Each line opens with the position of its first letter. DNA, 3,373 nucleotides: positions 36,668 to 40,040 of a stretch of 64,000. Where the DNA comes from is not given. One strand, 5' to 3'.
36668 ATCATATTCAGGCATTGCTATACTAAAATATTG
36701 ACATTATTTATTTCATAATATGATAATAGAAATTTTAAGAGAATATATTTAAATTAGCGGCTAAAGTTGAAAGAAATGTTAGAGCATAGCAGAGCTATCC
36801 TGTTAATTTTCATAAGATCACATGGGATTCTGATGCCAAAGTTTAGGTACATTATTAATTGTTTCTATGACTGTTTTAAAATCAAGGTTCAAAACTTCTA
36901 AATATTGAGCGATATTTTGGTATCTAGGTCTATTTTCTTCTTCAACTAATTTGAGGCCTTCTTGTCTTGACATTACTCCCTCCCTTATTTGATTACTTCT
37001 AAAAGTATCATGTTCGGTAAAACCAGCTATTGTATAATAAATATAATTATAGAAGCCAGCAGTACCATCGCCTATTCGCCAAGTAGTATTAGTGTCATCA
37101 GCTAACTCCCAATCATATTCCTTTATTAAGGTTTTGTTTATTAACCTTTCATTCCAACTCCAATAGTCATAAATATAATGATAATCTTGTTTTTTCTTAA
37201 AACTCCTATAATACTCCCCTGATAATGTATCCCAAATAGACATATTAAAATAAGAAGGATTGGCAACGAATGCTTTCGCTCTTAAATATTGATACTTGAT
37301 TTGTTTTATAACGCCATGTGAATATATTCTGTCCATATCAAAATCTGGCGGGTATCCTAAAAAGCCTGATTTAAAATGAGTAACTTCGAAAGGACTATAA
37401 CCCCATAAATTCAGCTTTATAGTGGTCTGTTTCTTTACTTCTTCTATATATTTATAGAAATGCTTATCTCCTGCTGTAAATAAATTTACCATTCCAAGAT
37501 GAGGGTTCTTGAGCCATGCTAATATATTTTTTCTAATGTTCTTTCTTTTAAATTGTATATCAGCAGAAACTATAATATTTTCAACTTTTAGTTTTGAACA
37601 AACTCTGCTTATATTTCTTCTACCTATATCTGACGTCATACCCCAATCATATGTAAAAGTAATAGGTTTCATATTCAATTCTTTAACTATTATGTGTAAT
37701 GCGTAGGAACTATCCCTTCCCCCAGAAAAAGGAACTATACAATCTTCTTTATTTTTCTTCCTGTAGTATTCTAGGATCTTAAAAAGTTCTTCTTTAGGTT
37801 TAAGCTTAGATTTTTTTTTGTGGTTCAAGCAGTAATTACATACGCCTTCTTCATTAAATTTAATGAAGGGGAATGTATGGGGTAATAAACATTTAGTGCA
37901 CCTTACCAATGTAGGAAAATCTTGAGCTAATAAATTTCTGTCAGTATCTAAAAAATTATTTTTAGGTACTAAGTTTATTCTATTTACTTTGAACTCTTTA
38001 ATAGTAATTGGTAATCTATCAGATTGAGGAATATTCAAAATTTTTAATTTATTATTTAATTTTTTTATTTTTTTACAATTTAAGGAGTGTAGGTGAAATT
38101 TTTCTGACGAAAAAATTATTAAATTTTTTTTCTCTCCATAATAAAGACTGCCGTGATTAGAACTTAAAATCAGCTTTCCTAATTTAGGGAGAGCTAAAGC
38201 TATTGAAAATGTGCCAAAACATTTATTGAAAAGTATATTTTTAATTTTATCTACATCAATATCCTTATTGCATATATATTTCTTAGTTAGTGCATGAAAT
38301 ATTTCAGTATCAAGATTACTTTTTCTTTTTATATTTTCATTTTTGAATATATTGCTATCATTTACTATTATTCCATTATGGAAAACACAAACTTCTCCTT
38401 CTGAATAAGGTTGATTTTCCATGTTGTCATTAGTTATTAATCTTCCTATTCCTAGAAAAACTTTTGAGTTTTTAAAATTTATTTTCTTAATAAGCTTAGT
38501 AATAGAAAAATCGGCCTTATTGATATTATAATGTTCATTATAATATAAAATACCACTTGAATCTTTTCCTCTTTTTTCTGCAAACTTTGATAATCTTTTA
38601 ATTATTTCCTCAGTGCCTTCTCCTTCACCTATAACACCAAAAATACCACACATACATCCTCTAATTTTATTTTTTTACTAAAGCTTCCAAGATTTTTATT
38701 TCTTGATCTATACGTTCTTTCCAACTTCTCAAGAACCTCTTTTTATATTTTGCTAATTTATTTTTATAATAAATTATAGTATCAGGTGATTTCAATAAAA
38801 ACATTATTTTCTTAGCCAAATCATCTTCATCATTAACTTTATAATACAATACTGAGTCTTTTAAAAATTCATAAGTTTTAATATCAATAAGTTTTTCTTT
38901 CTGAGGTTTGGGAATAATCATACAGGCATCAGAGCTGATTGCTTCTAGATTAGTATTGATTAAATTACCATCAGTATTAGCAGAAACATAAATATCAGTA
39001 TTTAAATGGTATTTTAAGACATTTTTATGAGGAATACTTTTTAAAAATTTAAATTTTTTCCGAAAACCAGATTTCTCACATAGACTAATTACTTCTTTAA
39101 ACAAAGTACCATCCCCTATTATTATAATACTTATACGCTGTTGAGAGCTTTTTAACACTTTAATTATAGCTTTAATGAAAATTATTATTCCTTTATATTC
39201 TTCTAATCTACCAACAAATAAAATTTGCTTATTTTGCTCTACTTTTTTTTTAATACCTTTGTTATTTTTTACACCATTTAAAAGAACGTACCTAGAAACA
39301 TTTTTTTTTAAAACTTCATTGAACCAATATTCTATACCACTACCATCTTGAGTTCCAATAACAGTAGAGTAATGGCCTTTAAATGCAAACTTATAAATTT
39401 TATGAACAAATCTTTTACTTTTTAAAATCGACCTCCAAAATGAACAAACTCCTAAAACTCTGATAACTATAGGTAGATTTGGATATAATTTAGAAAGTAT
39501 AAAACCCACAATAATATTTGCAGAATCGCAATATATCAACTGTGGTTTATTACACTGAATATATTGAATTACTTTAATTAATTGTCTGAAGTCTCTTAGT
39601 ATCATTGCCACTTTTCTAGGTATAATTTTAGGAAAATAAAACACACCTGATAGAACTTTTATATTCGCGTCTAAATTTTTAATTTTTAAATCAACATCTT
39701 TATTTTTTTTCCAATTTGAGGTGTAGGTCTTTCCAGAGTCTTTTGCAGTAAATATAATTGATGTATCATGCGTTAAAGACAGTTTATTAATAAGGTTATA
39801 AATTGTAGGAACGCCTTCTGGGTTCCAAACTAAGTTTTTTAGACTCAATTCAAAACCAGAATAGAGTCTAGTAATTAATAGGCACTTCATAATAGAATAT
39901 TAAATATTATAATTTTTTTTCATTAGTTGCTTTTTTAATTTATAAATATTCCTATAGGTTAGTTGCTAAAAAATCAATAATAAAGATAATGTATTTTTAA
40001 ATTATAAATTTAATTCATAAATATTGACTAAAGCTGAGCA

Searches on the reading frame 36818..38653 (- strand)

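Call 24: search_protein_families(library=pfam, proteins=[window:36818-38653:-], max_evalue=1)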
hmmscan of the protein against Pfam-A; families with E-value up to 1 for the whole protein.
window:36818-38653:- (611 aa): 6 families
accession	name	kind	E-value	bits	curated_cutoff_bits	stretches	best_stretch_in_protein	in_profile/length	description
PF13537.11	GATase_7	-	2.4e-09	37.7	25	1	75-186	8-119/123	Glutamine amidotransferase domain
PF07389.17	Pox_B6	-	0.00021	21.6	25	1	93-143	24-74/183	Vaccinia B6 protein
PF06508.19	QueC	-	0.0013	18.7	22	1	305-365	2-61/210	Queuosine biosynthesis protein QueC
PF01171.26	ATP_bind_3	-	0.02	15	27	1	305-373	2-76/182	PP-loop family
PF00764.25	Arginosuc_synth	-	0.13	12.7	27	1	306-373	3-70/162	Arginosuccinate synthase N-terminal HUP domain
PF24167.1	DUF7411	-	0.2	11.7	28.7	1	305-340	3-38/194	Family of unknown function (DUF7411)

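Call 76: search_protein_families(library=ncbifam, proteins=[window:36818-38653:-], max_evalue=0.00001)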
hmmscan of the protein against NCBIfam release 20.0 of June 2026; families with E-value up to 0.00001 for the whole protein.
window:36818-38653:- (611 aa): 6 families
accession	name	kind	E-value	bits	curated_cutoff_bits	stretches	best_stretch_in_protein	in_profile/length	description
TIGR03573.1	WbuX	subfamily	3.8e-44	151.5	203.2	1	252-593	4-340/344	N-acetyl sugar amidotransferase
NF001484.0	PRK00331.1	subfamily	5e-16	58.2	381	1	1-201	1-210/601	isomerizing glutamine--fructose-6-phosphate transaminase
TIGR01135.1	glmS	equivalog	7.5e-14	51.1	418.05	1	2-192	1-201/607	glutamine--fructose-6-phosphate transaminase (isomerizing)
TIGR01536.1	asn_synth_AEB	equivalog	1.5e-11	44.1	267.1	1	2-201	1-177/517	asparagine synthase (glutamine-hydrolyzing)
TIGR01134.1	purF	equivalog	2.1e-08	34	350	1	2-191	1-201/432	amidophosphoribosyltransferase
NF006351.0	PRK08576.1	equivalog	6.6e-06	25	290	0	293-367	228-300/436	hypothetical protein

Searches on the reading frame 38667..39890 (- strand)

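Call 24: search_protein_families(library=pfam, proteins=[window:38667-39890:-], max_evalue=1)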
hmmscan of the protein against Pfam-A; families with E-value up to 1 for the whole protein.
window:38667-39890:- (407 aa): 3 families
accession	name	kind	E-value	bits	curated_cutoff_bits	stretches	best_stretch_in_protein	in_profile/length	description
PF00534.26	Glycos_transf_1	-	1.4e-17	64.2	26.4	1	210-378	5-164/172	Glycosyl transferases group 1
PF13692.12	Glyco_trans_1_4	-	1.7e-11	45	27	1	221-367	2-141/142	Glycosyl transferases group 1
PF13524.12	Glyco_trans_1_2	-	0.21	12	25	1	252-377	14-119/144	Glycosyl transferase-like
